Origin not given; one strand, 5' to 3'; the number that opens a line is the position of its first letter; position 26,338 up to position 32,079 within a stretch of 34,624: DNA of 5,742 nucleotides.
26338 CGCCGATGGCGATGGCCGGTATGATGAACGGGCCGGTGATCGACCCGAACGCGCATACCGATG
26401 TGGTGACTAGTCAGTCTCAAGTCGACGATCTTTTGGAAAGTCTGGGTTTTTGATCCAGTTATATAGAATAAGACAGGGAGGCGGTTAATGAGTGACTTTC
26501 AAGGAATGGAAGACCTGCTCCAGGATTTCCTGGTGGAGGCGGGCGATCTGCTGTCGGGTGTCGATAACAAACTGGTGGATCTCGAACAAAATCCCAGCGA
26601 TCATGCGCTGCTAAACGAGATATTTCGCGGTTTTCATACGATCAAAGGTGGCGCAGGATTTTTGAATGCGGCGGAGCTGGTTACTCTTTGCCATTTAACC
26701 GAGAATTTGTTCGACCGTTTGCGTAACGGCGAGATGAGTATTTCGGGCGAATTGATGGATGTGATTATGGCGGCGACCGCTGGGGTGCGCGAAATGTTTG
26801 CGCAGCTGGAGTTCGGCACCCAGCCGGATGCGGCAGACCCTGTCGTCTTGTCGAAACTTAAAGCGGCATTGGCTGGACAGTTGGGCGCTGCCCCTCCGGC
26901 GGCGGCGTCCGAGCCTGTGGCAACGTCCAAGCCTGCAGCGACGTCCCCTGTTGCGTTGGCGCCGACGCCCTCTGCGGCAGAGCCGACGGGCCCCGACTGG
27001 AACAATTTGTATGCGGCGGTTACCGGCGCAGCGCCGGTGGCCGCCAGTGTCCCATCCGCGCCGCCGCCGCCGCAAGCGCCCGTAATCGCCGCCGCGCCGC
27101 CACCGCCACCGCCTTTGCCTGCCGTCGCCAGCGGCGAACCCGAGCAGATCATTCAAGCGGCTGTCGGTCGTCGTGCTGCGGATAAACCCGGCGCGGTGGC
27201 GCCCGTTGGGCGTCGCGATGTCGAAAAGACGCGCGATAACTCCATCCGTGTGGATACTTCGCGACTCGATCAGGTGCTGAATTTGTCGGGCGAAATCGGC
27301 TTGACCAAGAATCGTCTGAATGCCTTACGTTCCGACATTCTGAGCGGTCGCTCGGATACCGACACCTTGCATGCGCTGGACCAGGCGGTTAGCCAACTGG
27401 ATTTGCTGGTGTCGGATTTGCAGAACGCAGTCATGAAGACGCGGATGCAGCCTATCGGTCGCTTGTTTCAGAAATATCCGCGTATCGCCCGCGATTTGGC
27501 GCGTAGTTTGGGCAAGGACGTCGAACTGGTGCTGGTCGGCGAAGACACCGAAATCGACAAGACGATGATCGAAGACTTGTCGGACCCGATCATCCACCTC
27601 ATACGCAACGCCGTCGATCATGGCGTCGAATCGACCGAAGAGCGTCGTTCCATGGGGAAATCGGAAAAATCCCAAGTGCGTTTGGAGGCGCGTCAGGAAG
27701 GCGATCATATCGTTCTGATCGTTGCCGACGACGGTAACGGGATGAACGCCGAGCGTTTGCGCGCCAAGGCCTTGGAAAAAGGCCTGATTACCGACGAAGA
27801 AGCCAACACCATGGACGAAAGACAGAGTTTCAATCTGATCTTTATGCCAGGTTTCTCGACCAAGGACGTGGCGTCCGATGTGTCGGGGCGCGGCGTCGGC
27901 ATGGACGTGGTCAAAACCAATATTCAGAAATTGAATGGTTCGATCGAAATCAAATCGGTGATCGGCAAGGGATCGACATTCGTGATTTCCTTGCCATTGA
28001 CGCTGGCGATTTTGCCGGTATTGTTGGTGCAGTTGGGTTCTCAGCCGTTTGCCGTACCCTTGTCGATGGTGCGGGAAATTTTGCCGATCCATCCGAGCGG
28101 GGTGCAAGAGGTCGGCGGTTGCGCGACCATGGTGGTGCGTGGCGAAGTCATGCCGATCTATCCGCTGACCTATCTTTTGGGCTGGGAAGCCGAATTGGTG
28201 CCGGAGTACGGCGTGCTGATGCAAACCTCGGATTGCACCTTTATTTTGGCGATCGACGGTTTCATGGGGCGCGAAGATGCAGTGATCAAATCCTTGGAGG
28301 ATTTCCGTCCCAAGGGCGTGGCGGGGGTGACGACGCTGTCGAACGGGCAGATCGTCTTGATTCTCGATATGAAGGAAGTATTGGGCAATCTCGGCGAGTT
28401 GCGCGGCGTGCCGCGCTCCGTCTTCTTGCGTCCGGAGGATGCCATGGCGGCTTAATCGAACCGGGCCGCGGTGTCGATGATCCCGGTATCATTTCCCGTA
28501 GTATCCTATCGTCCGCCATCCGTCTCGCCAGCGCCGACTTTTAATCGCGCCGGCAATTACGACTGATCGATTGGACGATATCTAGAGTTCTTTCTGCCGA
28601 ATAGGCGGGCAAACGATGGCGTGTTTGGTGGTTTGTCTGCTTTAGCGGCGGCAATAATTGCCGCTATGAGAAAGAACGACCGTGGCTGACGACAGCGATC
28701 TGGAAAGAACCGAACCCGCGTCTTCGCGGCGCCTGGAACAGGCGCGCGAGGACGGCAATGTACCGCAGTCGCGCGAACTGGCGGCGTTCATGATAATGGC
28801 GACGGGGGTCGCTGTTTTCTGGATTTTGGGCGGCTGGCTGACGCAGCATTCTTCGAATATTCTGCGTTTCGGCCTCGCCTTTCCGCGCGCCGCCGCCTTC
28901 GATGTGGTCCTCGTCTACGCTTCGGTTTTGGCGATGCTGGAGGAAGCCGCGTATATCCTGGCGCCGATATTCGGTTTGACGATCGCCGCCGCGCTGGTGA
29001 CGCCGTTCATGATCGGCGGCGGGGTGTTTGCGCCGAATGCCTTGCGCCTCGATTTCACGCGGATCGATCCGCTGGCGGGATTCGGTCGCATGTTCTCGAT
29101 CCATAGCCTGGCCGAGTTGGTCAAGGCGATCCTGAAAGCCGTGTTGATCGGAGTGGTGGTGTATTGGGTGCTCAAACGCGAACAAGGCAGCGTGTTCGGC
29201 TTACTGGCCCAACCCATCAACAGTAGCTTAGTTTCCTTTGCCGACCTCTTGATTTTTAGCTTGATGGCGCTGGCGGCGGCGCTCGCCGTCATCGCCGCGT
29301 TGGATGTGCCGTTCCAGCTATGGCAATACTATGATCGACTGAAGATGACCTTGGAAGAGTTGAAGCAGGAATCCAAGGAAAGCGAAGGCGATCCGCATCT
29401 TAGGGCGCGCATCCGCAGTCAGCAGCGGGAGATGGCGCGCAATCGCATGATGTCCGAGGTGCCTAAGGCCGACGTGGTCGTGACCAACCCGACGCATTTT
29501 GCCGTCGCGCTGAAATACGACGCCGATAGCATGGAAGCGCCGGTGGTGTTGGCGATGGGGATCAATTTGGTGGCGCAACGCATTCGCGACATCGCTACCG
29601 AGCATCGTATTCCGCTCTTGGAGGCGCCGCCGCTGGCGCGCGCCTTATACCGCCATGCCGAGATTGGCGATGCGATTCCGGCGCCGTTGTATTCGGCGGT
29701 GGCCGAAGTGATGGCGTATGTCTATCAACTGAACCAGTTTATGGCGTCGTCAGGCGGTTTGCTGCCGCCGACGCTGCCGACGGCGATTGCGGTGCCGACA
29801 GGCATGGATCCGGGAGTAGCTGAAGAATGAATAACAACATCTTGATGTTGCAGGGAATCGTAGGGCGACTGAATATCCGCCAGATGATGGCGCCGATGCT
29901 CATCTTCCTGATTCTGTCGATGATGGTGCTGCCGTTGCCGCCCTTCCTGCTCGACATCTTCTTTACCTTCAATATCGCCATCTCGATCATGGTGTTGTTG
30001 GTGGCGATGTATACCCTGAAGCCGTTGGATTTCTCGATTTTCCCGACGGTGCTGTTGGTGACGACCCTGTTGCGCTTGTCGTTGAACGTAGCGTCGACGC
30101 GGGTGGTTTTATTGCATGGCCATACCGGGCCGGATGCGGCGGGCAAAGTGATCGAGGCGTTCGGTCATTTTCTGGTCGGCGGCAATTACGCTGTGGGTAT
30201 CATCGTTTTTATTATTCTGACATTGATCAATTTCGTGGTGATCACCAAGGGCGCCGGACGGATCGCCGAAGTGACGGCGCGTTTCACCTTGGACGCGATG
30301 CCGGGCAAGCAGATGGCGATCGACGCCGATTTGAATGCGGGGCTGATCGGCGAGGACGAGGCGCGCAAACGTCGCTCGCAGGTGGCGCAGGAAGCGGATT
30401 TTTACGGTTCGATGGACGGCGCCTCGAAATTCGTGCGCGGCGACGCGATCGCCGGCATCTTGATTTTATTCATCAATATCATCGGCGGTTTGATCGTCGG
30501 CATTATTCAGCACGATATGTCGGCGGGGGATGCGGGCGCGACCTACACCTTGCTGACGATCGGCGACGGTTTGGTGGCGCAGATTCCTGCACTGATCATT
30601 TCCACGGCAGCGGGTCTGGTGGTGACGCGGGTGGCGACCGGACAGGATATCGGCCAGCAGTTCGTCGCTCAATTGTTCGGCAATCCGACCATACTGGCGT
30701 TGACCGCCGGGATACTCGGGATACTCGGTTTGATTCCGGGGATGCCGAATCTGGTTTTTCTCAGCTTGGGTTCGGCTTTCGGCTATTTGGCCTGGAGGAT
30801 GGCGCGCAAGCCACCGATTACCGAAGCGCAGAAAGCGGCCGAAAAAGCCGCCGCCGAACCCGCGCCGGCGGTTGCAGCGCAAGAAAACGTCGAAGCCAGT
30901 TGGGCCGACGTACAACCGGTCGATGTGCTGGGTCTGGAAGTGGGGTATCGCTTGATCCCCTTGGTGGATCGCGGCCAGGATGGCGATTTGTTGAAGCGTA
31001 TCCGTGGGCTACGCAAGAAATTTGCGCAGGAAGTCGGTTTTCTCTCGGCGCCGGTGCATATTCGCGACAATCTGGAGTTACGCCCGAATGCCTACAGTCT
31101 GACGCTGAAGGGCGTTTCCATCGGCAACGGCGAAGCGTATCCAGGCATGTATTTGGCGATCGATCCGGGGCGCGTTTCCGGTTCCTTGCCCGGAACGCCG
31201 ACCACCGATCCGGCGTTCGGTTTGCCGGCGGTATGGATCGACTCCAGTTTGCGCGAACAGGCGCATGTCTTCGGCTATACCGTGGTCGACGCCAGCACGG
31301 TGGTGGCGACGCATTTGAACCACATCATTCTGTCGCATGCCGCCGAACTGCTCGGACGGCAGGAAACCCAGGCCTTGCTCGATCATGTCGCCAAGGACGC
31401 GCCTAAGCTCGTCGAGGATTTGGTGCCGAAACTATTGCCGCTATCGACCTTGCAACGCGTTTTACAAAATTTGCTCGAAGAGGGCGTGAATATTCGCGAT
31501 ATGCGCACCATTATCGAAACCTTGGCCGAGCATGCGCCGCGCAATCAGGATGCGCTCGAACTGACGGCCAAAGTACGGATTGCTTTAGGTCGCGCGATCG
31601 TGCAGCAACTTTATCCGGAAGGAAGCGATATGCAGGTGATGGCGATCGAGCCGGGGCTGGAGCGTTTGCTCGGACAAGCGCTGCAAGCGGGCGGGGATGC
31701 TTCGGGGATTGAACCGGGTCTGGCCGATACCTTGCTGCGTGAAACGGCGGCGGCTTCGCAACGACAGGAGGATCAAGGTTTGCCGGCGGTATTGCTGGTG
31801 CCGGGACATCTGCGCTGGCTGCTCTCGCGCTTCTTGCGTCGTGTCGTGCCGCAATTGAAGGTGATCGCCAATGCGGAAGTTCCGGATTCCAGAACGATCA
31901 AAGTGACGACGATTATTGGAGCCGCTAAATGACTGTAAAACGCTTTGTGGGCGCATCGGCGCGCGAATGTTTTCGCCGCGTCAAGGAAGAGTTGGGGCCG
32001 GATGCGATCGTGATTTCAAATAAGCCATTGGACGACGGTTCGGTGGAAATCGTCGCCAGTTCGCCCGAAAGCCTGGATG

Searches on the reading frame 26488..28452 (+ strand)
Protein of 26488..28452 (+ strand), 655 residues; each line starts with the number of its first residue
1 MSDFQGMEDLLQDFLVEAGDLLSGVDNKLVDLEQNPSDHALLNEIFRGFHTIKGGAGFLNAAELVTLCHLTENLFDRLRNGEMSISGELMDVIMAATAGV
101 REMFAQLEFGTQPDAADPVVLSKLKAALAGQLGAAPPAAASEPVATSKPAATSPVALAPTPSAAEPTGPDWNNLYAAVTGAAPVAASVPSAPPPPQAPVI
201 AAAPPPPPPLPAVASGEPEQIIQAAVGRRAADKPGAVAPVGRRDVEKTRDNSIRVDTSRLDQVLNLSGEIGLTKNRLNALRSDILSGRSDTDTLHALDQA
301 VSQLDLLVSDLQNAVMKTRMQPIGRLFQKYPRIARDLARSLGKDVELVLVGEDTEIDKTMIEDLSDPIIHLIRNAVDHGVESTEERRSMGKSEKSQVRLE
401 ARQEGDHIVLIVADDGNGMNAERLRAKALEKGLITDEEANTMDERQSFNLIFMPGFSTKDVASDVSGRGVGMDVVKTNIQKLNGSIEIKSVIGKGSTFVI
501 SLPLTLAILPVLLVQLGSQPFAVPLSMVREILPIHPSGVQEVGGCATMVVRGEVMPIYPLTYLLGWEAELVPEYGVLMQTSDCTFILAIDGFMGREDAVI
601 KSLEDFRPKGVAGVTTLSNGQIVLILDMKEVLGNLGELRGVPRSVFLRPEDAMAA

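Call 4: search_protein_families(library=pfam, proteins=[window:26488-28452:+], max_evalue=0.01)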
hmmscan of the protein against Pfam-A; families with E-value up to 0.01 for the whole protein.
window:26488-28452:+ (655 aa): 4 families
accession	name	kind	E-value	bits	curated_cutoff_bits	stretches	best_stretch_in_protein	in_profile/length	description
PF01584.24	CheW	-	9.4e-19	67.8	23.5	1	511-632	2-134/138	CheW-like domain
PF02518.31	HATPase_c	-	1.2e-17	64.7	26.4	1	366-505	4-110/111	Histidine kinase-, DNA gyrase B-, and HSP90-like ATPase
PF01627.28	Hpt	-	4.9e-15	56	24.6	1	9-107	1-81/84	Hpt domain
PF02895.20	H-kinase_dim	-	6.3e-12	46.2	23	1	251-318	2-68/68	Signal transducing histidine kinase, homodimeric domain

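Call 69: search_protein_families(library=ncbifam, proteins=[window:26488-28452:+], max_evalue=0.01)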
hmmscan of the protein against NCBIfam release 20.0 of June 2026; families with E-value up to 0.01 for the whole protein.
window:26488-28452:+ (655 aa): 38 families (the best 25 are shown)
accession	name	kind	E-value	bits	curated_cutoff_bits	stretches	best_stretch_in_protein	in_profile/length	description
NF041336.1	CheA_Halo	equivalog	3.1e-111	373.1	950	2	246-629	287-664/666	chemotaxis protein CheA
NF007835.0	PRK10547.1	equivalog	3.3e-104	349.8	793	2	228-630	255-655/670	chemotaxis protein CheA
NF008298.1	PRK11086.1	subfamily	1e-09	37.4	520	1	446-504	472-525/529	DcuS/MalK family sensor histidine kinase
NF007688.0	PRK10364.1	equivalog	1.4e-08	33.9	479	1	447-505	399-452/460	two-component system sensor histidine kinase ZraS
NF046044.1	PnpS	equivalog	1.5e-08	34.1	400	1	464-503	351-390/390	two-component system histidine kinase PnpS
NF047874.1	MASE3_PAS_HK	subfamily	6.7e-08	31.8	560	1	463-505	584-626/655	MASE3 domain-containing sensor histidine kinase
NF010411.0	PRK13837.1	equivalog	1.5e-07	29.8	647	1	448-505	624-676/828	two-component system VirA-like sensor kinase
TIGR02966.1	phoR_proteo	equivalog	1.6e-07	30.7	334.2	1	462-501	293-332/333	phosphate regulon sensor histidine kinase PhoR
NF008468.0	PRK11360.1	equivalog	1.1e-06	27.3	646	1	447-504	556-608/616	two-component system sensor histidine kinase AtoS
NF046020.1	HisKinCckABruc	equivalog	1.5e-06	26.4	1000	1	379-504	609-707/868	cell cycle histidine kinase CckA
TIGR02916.1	PEP_his_kin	equivalog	1.6e-06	27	300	1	291-427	511-631/679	XrtA/PEP-CTERM system histidine kinase PrsK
NF011874.0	PRK15347.1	equivalog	4.2e-06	25.1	852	1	446-513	559-623/921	two component system sensor kinase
TIGR02956.1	TMAO_torS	equivalog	6.1e-06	24.6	676.5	1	451-505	630-683/967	TMAO reductase system sensor histidine kinase/response regulator TorS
NF038348.1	T2SS_HK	subfamily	6.4e-06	24.9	450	1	448-504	520-573/574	histidine kinase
NF041210.1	his_kin_PieS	equivalog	6.7e-06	25.3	850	1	467-504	433-470/474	two component system sensor histidine kinase PieS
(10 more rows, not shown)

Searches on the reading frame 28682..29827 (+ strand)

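Call 18: search_protein_families(library=pfam, proteins=[window:28682-29827:+], max_evalue=0.001)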
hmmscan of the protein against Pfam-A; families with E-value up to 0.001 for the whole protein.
window:28682-29827:+ (382 aa): 1 family
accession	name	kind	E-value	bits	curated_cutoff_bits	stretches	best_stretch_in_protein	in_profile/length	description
PF01312.24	Bac_export_2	-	3e-124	415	24.4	1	8-347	2-335/335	FlhB HrpN YscU SpaS Family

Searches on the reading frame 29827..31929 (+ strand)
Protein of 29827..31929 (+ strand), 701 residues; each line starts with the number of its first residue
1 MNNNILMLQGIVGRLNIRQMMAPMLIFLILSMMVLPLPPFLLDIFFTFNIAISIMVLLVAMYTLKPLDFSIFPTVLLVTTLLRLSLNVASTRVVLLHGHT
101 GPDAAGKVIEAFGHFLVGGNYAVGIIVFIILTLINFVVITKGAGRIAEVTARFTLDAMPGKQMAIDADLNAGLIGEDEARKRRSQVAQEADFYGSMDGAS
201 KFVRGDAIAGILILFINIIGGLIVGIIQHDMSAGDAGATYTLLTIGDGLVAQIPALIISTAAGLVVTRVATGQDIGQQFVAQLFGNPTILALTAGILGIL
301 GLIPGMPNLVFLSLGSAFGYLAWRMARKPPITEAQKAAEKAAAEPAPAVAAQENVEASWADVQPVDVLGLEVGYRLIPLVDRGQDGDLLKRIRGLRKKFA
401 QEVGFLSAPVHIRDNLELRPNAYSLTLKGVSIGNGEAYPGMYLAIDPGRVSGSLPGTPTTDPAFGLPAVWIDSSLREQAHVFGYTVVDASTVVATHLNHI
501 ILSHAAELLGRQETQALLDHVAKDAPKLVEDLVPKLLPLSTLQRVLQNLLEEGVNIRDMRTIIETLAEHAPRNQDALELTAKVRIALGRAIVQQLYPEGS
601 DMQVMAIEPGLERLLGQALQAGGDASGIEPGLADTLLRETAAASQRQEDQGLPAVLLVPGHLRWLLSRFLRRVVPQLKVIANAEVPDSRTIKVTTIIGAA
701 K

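Call 18: search_protein_families(library=pfam, proteins=[window:29827-31929:+], max_evalue=0.001)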
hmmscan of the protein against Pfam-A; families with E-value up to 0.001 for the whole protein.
window:29827-31929:+ (701 aa): 1 family
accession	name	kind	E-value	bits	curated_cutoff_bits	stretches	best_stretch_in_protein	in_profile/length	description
PF00771.25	FHIPEP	-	3e-275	915.3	29.1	1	29-688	1-655/657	FHIPEP family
